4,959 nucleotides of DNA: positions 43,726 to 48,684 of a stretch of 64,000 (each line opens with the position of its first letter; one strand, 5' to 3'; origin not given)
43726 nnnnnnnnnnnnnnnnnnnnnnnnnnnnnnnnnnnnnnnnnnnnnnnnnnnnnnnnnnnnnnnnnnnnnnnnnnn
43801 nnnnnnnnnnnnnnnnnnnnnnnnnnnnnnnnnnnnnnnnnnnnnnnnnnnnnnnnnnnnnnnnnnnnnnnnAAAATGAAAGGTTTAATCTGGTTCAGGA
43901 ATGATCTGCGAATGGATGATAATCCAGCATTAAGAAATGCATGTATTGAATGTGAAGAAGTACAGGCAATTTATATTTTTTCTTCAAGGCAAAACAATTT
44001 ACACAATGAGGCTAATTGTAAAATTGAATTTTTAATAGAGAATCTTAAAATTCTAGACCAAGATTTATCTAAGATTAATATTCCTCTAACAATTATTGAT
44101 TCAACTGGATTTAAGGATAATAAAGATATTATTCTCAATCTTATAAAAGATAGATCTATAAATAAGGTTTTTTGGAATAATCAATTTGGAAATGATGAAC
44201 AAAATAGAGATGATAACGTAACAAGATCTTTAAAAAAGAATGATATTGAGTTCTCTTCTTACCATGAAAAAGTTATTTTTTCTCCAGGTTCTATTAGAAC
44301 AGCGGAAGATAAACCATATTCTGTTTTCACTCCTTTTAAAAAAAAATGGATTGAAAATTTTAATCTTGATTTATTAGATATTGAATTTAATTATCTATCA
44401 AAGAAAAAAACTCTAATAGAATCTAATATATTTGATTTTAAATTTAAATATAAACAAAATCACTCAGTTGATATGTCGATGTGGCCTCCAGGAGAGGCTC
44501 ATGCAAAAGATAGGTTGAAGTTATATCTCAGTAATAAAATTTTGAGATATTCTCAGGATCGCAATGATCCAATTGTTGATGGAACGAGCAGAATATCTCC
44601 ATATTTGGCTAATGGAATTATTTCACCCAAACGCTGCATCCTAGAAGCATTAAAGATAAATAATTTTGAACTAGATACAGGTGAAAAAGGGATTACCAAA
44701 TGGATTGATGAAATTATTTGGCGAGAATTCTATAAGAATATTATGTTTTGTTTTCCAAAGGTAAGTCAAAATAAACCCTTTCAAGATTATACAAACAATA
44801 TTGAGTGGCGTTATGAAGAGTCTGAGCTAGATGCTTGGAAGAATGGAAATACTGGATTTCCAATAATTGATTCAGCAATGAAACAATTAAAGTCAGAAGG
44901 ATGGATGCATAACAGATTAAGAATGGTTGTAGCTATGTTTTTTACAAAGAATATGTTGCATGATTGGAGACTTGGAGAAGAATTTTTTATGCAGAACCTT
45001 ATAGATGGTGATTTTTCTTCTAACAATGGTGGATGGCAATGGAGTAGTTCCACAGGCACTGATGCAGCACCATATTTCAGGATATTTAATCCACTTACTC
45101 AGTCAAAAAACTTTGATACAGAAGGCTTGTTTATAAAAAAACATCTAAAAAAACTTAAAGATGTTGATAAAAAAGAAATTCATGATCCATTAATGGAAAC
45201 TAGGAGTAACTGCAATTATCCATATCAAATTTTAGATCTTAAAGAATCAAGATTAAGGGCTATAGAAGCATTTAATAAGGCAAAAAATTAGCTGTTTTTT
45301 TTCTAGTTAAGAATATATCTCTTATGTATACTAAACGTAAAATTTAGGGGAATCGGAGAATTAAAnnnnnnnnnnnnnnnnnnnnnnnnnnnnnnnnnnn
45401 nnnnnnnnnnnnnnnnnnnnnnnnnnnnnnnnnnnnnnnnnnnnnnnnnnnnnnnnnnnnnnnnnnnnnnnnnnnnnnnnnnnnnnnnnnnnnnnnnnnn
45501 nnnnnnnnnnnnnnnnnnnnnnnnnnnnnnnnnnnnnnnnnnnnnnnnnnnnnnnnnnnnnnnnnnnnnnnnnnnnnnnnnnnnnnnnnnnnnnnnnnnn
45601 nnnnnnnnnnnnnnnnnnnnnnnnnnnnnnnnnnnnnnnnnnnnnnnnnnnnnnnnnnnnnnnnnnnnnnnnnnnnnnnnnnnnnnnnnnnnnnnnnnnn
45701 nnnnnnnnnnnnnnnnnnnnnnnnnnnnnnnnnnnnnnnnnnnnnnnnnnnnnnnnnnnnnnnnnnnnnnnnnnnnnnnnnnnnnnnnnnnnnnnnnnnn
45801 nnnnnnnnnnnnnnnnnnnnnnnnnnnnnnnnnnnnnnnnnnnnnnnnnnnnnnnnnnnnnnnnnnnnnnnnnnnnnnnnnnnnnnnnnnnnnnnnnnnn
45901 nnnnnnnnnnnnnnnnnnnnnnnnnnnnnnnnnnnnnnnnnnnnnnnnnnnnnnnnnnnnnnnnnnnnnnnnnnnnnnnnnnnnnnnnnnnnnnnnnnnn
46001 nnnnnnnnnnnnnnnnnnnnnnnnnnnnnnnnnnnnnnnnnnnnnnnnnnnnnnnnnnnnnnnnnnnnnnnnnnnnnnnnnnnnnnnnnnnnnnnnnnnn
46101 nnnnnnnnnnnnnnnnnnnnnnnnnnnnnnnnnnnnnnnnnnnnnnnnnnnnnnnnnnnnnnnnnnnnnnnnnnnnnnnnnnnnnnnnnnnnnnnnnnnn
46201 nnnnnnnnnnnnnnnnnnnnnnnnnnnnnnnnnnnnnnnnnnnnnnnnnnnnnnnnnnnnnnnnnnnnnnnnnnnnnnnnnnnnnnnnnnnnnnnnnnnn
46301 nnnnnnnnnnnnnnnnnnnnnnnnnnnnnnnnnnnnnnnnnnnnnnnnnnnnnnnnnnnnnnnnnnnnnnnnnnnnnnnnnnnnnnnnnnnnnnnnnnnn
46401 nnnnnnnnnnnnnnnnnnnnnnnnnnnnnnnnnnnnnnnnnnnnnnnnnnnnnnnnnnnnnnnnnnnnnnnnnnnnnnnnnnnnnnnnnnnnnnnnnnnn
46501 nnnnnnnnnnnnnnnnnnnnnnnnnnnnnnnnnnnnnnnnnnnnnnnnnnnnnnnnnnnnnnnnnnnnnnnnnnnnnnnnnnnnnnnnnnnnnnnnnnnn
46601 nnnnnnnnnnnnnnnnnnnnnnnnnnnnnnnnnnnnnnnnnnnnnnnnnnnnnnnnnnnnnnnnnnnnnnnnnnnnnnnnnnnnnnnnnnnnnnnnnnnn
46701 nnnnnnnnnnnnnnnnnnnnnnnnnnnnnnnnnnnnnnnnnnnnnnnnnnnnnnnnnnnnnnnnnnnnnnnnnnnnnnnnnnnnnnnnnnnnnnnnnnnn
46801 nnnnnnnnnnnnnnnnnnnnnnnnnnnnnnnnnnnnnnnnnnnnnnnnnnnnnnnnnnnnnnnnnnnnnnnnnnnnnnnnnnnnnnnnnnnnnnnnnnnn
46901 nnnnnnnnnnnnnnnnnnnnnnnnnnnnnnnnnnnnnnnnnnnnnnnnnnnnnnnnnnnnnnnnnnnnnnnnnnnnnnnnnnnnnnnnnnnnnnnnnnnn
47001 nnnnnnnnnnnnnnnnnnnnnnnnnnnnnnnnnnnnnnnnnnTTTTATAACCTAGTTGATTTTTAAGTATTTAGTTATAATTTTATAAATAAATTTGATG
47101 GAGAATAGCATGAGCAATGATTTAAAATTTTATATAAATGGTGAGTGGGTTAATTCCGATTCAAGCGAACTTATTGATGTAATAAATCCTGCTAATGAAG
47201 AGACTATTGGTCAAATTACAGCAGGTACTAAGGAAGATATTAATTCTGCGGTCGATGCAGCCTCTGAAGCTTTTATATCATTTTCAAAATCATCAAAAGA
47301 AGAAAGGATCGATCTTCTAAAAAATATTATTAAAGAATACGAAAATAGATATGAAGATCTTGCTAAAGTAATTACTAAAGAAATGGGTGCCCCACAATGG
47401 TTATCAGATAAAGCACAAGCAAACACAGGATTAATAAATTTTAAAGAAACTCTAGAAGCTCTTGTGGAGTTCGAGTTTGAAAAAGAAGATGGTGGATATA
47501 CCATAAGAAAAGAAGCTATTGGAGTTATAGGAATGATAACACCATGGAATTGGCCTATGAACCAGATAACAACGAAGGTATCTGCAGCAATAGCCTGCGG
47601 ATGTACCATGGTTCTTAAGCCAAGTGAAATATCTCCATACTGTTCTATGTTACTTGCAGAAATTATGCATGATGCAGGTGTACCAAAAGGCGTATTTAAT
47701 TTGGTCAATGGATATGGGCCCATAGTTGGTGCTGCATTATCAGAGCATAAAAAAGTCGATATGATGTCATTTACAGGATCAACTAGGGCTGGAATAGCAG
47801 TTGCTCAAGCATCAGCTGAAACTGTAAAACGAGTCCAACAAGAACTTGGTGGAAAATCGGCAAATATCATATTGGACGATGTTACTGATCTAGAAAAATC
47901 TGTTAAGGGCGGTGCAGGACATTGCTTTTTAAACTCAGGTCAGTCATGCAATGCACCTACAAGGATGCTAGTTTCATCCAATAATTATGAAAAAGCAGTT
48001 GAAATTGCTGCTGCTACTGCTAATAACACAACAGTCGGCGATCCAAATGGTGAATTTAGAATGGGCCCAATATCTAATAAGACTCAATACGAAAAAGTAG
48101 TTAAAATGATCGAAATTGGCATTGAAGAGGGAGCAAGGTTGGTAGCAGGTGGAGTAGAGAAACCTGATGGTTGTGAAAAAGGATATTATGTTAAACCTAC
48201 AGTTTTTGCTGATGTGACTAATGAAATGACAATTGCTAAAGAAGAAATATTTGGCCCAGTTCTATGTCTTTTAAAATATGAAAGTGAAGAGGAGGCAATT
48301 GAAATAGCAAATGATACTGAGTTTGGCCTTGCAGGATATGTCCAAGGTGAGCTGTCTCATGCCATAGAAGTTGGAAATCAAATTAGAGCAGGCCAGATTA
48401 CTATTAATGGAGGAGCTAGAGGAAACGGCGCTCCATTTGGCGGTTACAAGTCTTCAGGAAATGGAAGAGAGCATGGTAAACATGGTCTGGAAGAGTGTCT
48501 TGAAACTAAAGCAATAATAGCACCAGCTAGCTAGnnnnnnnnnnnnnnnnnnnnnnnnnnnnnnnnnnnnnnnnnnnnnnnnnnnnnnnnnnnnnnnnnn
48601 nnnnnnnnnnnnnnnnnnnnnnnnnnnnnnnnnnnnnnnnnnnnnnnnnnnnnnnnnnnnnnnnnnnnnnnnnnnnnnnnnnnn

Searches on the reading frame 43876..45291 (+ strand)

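Call 54: search_protein_families(library=ncbifam, proteins=[window:43876-45291:+], max_evalue=0.001)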
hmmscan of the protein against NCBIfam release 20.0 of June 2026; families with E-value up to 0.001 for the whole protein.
window:43876-45291:+ (471 aa): 5 families
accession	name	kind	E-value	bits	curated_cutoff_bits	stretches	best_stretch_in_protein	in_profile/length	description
NF007955.0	PRK10674.1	equivalog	1.9e-146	488.7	506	1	4-471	5-470/472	deoxyribodipyrimidine photo-lyase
TIGR03556.1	photolyase_8HDF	exception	5.2e-101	338.9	884.6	1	4-459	4-461/471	deoxyribodipyrimidine photo-lyase, 8-HDF type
TIGR02765.1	crypto_DASH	subfamily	2.5e-65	221.1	317.05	1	3-426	3-430/431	DASH family cryptochrome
TIGR02766.1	crypt_chrom_pln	subfamily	5.2e-64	216.8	603.85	1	3-440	2-444/480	cryptochrome photoreceptor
TIGR00591.1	phr2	superfamily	2e-22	80.1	550.05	1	5-353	26-374/453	deoxyribodipyrimidine photo-lyase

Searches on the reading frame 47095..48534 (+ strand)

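Call 54: search_protein_families(library=ncbifam, proteins=[window:47095-48534:+], max_evalue=0.001)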
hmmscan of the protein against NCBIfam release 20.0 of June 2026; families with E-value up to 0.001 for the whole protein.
window:47095-48534:+ (479 aa): 43 families (the best 25 are shown)
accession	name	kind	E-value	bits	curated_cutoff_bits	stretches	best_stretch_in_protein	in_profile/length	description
TIGR02299.1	HpaE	equivalog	3.2e-118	395.4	638.35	1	11-475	2-475/488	5-carboxymethyl-2-hydroxymuconate semialdehyde dehydrogenase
TIGR01804.1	BADH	equivalog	1.7e-117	392.8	668.6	1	13-472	1-467/467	betaine-aldehyde dehydrogenase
TIGR04284.1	aldehy_Rv0768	hypoth_equivalog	3.8e-115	385.6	775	1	12-476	3-478/480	aldehyde dehydrogenase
NF009725.0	PRK13252.1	equivalog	2.3e-111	372.6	593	1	9-474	6-477/488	betaine-aldehyde dehydrogenase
NF045736.1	PaDhStyDRhodo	equivalog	6.6e-109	364.6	800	1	11-474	4-475/479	phenylacetaldehyde dehydrogenase StyD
NF010000.0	PRK13473.1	subfamily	9.3e-108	360.9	615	1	11-475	4-471/475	aminobutyraldehyde dehydrogenase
TIGR03216.1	OH_muco_semi_DH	equivalog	2.9e-103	346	693.25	1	11-475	2-478/481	2-hydroxymuconic semialdehyde dehydrogenase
NF042993.1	AlphKGSA_gudD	equivalog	5.4e-103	345.3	770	1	10-467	4-471/481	alpha-ketoglutaric semialdehyde dehydrogenase GucD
NF007497.0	PRK10090.1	equivalog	1.2e-101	340.9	500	1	9-474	6-475/480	aldehyde dehydrogenase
NF045735.1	PaDhStyDPseudo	equivalog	4.9e-101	338.8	850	1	11-475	4-480/483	phenylacetaldehyde dehydrogenase StyD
NF052305.1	DioxValDhHalo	equivalog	3.4e-100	336.2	750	1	6-472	1-477/483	2,5-dioxovalerate dehydrogenase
TIGR01780.1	SSADH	subfamily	1.4e-98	330.7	646.35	1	29-472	1-448/448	succinate-semialdehyde dehydrogenase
NF050026.1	AcaldDHExaC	equivalog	8.2e-96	321.6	900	1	9-475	15-492/503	acetaldehyde dehydrogenase ExaC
NF002852.0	PRK03137.1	subfamily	2.3e-92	310.4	648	1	3-461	30-496/514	L-glutamate gamma-semialdehyde dehydrogenase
NF007352.0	PRK09847.1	equivalog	6.1e-92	308.7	850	1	9-474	19-489/495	aldehyde dehydrogenase PuuC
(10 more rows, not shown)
